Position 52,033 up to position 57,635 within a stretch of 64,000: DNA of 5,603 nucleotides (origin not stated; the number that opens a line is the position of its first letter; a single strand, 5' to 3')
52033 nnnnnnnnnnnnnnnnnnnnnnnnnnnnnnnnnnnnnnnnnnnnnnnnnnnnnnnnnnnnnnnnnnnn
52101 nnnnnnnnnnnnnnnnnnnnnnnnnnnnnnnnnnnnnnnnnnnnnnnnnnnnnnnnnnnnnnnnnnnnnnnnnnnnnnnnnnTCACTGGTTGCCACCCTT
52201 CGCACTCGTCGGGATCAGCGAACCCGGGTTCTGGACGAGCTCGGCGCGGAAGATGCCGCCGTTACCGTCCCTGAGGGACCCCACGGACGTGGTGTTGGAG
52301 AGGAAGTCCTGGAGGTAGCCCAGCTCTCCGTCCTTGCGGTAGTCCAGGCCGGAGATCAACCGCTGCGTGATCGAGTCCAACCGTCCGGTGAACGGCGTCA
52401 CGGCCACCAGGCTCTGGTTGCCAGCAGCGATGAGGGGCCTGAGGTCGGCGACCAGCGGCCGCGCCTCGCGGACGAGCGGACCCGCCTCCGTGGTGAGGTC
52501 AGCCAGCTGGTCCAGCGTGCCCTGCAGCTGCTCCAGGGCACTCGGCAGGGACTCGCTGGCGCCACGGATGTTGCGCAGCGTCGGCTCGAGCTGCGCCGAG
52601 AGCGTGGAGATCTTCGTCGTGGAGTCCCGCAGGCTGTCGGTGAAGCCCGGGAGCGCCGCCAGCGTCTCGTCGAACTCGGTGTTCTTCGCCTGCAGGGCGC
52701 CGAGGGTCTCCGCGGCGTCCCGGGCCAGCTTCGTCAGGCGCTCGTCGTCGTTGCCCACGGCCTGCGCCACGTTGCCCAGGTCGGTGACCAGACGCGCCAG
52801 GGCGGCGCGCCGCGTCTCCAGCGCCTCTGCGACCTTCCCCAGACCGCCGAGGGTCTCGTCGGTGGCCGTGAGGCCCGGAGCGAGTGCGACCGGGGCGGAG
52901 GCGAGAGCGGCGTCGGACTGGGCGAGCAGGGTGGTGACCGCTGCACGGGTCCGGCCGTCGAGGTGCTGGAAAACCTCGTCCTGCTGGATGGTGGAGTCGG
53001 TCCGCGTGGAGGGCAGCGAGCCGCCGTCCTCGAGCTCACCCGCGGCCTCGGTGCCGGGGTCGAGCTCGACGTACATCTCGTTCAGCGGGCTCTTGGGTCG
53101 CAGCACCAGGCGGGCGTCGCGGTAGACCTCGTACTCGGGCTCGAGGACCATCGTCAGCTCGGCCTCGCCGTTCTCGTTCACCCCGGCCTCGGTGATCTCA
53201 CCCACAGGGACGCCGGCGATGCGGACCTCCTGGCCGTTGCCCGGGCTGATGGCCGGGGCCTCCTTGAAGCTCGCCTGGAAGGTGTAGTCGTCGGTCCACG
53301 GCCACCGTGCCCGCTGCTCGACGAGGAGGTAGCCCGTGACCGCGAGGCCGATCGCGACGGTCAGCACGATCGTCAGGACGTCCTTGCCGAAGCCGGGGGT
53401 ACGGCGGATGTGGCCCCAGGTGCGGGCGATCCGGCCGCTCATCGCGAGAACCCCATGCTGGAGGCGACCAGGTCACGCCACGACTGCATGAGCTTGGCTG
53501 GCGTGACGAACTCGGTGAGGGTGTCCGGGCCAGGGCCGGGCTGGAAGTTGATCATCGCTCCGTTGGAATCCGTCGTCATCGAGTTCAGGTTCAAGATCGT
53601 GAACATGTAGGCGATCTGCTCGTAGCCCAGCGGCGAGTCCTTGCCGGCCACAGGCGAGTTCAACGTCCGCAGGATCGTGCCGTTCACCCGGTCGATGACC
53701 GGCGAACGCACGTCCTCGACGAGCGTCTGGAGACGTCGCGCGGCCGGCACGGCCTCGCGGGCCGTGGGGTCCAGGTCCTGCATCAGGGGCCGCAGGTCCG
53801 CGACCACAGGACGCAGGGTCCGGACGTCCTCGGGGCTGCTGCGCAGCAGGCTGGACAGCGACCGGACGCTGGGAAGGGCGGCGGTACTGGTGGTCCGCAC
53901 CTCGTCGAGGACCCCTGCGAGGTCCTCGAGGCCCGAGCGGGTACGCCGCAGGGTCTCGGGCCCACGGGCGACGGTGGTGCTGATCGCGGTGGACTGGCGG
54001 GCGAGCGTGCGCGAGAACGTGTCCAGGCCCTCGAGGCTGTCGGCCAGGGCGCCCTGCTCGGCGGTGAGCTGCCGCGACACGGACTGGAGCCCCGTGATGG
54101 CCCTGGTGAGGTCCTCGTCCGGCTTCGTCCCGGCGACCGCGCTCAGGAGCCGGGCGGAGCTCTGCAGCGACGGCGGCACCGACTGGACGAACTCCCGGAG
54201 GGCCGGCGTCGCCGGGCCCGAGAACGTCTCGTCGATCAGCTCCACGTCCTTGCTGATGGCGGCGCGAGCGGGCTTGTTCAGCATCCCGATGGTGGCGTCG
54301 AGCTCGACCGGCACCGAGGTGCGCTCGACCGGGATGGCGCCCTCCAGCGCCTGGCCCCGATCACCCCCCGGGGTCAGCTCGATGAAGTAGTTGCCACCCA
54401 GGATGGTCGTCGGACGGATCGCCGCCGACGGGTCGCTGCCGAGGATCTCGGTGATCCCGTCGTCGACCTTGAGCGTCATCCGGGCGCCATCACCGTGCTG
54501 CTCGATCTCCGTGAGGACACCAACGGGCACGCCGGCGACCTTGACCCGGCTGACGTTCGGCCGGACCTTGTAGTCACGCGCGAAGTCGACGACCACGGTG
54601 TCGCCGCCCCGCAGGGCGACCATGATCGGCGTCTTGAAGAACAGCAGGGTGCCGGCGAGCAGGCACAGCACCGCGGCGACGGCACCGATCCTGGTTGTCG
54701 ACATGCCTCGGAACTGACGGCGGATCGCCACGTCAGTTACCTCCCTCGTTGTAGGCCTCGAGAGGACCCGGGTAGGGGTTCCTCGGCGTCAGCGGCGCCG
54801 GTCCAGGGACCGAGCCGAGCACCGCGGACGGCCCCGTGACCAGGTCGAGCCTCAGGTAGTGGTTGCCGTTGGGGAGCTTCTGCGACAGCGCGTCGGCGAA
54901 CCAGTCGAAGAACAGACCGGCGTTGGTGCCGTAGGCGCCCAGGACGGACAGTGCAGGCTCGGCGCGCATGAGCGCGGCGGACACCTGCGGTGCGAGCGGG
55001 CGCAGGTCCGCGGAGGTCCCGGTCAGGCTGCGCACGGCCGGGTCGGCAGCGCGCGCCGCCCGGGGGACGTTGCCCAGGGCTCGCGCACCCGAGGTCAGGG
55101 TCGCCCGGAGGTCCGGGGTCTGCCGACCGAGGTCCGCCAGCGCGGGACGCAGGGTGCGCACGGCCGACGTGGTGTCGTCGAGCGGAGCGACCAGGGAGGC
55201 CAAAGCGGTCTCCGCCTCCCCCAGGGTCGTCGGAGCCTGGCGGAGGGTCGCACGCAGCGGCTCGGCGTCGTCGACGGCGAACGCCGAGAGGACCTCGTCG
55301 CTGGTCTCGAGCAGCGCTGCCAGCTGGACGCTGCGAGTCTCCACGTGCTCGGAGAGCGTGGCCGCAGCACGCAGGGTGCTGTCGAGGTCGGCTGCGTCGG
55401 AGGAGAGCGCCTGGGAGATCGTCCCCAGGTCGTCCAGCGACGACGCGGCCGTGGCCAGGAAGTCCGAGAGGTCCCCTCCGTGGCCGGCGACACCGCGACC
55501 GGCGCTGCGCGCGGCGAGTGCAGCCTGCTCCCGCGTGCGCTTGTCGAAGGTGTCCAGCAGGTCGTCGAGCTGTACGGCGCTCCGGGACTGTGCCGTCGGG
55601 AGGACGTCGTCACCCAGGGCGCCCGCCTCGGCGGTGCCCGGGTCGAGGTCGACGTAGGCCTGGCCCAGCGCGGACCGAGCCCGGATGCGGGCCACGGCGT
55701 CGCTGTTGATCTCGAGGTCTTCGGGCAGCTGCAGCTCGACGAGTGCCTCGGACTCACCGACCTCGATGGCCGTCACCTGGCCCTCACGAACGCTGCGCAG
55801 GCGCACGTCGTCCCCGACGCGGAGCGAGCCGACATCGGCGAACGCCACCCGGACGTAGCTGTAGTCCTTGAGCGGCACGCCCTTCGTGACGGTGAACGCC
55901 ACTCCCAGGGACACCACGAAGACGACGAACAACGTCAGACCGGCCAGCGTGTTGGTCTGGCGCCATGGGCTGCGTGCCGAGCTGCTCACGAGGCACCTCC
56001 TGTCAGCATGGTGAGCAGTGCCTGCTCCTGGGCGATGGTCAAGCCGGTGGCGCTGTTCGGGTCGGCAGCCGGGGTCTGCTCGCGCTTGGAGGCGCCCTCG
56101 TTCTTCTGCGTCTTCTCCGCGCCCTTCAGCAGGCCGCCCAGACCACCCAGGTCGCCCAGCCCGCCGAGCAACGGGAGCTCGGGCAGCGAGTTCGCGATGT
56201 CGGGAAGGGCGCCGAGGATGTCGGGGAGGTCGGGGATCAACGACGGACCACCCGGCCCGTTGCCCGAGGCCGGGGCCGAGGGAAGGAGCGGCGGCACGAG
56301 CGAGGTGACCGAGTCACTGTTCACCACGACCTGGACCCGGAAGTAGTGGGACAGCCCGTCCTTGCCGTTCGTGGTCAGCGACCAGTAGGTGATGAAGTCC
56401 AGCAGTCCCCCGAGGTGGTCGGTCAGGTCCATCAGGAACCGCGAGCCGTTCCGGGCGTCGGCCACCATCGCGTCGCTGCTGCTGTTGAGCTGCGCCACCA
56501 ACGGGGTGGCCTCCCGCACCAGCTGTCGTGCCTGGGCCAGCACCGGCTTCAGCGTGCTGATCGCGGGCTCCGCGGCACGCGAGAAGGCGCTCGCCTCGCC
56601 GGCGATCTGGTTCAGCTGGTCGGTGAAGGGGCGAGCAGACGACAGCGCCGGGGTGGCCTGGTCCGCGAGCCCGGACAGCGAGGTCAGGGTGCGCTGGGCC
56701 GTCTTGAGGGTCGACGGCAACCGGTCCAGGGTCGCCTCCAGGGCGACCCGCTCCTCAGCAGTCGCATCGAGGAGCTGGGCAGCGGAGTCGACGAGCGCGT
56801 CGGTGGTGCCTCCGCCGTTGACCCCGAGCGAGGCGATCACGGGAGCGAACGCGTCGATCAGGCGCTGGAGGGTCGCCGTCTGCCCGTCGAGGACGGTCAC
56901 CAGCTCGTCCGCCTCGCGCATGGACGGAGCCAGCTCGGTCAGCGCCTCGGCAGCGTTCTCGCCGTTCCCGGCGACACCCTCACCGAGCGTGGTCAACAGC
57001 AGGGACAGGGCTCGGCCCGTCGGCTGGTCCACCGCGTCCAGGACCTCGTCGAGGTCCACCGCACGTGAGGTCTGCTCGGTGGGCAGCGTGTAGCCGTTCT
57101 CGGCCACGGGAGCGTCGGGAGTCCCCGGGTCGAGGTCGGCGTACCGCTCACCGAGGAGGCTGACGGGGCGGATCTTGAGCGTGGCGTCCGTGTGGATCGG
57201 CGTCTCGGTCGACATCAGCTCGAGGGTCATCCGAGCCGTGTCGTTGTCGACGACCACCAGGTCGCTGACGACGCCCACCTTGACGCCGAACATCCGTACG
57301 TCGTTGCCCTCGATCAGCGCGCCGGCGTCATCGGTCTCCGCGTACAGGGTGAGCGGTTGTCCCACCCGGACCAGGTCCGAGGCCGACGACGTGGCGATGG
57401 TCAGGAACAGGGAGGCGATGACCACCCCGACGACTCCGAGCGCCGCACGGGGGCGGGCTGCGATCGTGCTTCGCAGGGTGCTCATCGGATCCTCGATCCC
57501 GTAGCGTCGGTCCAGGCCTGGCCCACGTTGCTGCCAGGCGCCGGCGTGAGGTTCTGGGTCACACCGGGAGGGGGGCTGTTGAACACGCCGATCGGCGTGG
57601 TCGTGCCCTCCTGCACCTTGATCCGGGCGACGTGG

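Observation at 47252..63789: Island-borne Mce transporter with its own RND/MMPL protein, two foldases and a second degenerate ATPase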

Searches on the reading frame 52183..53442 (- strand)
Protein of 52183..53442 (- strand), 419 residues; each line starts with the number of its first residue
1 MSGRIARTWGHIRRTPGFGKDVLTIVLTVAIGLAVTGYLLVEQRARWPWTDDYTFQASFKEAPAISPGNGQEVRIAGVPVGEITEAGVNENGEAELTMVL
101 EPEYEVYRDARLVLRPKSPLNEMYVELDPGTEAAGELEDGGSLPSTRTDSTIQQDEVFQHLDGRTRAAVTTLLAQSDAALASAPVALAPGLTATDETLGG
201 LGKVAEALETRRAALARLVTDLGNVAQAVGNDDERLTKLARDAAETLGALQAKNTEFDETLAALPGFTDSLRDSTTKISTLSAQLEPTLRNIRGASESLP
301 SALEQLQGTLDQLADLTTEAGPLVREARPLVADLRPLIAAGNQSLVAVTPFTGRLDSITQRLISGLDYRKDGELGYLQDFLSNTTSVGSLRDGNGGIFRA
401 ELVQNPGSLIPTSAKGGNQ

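Call 3: search_protein_families(library=pfam, proteins=[window:52183-53442:-], max_evalue=0.01)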
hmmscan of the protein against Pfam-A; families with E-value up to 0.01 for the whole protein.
window:52183-53442:- (419 aa): 5 families
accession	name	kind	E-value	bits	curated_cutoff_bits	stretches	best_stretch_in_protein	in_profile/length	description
PF02470.25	MlaD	-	2.5e-11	44.1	25.1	1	53-130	3-81/81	MlaD protein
PF11887.13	Mce4_CUP1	-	0.00027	21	32.6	1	135-313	3-181/222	Cholesterol uptake porter CUP1 of Mce4, putative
PF18595.6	Nuf2_DHR10-like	-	0.0027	18.2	28.4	0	194-257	52-115/117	Nuf2, DHR10-like domain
PF06103.16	DUF948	-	0.0031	18.1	37.2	0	269-321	26-78/89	Bacterial protein of unknown function (DUF948)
PF04513.17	Baculo_PEP_C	-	0.0068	16.9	38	0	221-312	39-125/140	Baculovirus polyhedron envelope protein, PEP, C terminus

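Call 66: search_solved_structures(query=window:52183-53442:-, max_evalue=0.001)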
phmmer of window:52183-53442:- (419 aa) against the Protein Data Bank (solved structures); distinct sequences matched with E-value up to 0.001: 2.
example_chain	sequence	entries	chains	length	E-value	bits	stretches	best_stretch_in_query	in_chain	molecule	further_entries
8fed_B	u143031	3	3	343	1.3e-05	28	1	45-224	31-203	Virulence factor Mce family protein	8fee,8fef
8fed_D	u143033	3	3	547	0.00038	23.1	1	28-256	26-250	Virulence factor mce family protein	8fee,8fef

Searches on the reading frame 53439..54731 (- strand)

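Call 3: search_protein_families(library=pfam, proteins=[window:53439-54731:-], max_evalue=0.01)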
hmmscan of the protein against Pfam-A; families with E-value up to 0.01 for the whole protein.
window:53439-54731:- (430 aa): 2 families
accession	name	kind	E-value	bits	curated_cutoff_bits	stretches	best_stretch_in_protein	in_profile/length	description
PF02470.25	MlaD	-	9.3e-10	39.1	25.1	1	43-122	2-81/81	MlaD protein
PF11887.13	Mce4_CUP1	-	0.0084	16.2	32.6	0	207-320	58-161/222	Cholesterol uptake porter CUP1 of Mce4, putative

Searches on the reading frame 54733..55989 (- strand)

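Call 3: search_protein_families(library=pfam, proteins=[window:54733-55989:-], max_evalue=0.01)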
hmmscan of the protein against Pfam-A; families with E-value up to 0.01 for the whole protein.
window:54733-55989:- (418 aa): 2 families
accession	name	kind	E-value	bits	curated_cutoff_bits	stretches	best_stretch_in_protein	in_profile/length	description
PF02470.25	MlaD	-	2.2e-14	53.9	25.1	1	44-118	3-81/81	MlaD protein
PF11887.13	Mce4_CUP1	-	0.0098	15.9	32.6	0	128-301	9-175/222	Cholesterol uptake porter CUP1 of Mce4, putative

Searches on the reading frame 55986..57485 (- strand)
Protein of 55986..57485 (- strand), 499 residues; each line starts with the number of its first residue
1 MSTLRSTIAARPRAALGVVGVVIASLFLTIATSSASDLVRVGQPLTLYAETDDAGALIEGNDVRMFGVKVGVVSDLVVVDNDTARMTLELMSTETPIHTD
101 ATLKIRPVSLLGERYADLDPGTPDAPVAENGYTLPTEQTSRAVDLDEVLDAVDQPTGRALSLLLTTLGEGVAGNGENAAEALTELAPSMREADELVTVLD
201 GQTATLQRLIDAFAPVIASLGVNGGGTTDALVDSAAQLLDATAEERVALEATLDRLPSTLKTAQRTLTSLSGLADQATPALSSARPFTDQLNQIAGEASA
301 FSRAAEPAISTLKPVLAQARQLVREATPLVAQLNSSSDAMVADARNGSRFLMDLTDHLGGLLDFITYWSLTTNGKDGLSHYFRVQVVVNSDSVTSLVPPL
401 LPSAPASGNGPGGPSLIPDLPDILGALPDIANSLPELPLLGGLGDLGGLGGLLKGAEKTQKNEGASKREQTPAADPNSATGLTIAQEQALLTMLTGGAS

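Call 3: search_protein_families(library=pfam, proteins=[window:55986-57485:-], max_evalue=0.01)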
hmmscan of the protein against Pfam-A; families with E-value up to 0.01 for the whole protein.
window:55986-57485:- (499 aa): 1 family
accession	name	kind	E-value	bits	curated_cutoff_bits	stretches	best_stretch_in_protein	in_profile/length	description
PF02470.25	MlaD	-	3.7e-13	50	25.1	1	44-121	2-81/81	MlaD protein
